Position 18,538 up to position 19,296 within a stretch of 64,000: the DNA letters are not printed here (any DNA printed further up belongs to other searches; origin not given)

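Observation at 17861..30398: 12.5 kb co-oriented gene run of two giant surface proteins, a small acidic protein and a metzincin lipoprotein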

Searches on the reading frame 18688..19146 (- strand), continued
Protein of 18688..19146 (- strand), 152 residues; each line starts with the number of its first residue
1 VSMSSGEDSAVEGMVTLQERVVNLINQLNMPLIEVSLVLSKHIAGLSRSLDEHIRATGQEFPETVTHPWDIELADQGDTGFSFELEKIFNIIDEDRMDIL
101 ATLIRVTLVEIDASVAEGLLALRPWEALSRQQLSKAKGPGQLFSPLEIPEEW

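Call 77: find_encoding_contigs(protein=P0350, flank=10000, max_places=1)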
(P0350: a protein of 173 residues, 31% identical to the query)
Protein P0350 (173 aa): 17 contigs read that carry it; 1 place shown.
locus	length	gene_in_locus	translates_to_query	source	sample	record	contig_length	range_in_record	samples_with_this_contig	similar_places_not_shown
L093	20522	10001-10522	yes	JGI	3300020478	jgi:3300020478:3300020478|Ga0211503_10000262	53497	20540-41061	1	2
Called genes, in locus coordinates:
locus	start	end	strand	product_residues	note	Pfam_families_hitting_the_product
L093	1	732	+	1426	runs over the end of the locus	PF13229:Beta_helix (weak)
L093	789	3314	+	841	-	PF13191:AAA_16, PF13401:AAA_22 (faint), PF07719:TPR_2 (faint), PF13176:TPR_7 (faint), PF09976:TPR_21 (faint), PF13432:TPR_16 (faint), PF17874:TPR_MalT (faint), PF13424:TPR_12, +1 more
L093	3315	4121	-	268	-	PF00753:Lactamase_B, PF23023:Anti-Pycsar_Apyc1, PF12706:Lactamase_B_2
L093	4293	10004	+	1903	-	PF18884:TSP3_bac (faint)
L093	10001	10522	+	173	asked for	-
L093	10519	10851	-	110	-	-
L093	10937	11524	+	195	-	PF01470:Peptidase_C15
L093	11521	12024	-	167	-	PF01877:RNA_binding (weak)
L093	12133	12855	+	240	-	-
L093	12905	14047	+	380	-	PF00226:DnaJ, PF01556:DnaJ_C, PF15777:Anti-TRAP (faint), PF00684:DnaJ_CXXCXGXG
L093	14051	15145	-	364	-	-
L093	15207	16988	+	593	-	PF17884:DUF5591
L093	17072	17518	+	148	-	PF08069:Ribosomal_S13_N, PF00312:Ribosomal_S15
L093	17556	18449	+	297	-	-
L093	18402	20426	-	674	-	-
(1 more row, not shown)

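Call 80: find_related_loci(query=A6, collection=metagenome_contigs, flank=10000)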
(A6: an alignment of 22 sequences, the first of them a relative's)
Query A6 (154 aa) in metagenome_contigs; peptide patterns used: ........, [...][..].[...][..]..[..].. (x = any residue, [..] = any of these).
487 stretches matched a pattern; 450 encode a relative of the query (tblastn E <= 1e-3); the best 80 are kept; 80 distinct loci.
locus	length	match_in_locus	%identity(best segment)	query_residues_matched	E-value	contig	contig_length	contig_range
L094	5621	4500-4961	99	1-154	7e-99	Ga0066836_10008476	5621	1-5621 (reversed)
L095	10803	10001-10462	95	1-154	6e-94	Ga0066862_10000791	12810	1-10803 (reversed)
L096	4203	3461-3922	94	1-154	3e-93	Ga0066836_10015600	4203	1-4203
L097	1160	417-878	94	1-154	1e-100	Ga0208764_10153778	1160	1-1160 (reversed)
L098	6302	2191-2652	90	1-154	1e-90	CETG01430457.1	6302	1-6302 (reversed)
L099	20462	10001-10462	88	1-154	3e-90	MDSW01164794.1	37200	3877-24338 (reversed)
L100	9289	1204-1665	88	1-154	3e-87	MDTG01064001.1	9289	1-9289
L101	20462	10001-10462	84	1-154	6e-87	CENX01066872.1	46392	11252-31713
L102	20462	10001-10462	86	1-154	8e-87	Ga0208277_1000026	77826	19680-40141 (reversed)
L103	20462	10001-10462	84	1-154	3e-86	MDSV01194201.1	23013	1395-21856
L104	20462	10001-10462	83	1-154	2e-85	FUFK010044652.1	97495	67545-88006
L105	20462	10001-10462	83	1-154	2e-85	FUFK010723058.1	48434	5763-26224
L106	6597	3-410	88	19-154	3e-80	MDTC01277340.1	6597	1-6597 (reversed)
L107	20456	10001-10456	69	3-154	1e-65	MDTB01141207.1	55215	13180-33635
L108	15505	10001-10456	68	3-154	4e-65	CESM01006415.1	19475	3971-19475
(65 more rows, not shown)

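Call 88: search_protein_families(library=padloc, proteins=[window:18688-19140:-], max_evalue=0.01)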
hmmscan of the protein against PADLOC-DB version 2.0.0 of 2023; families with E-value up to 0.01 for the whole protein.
window:18688-19140:- (150 aa): 0 families

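Call 89: search_protein_families(library=phrogs, proteins=[window:18688-19140:-], max_evalue=0.01)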
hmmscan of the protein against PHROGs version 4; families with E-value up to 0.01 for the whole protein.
window:18688-19140:- (150 aa): 0 families
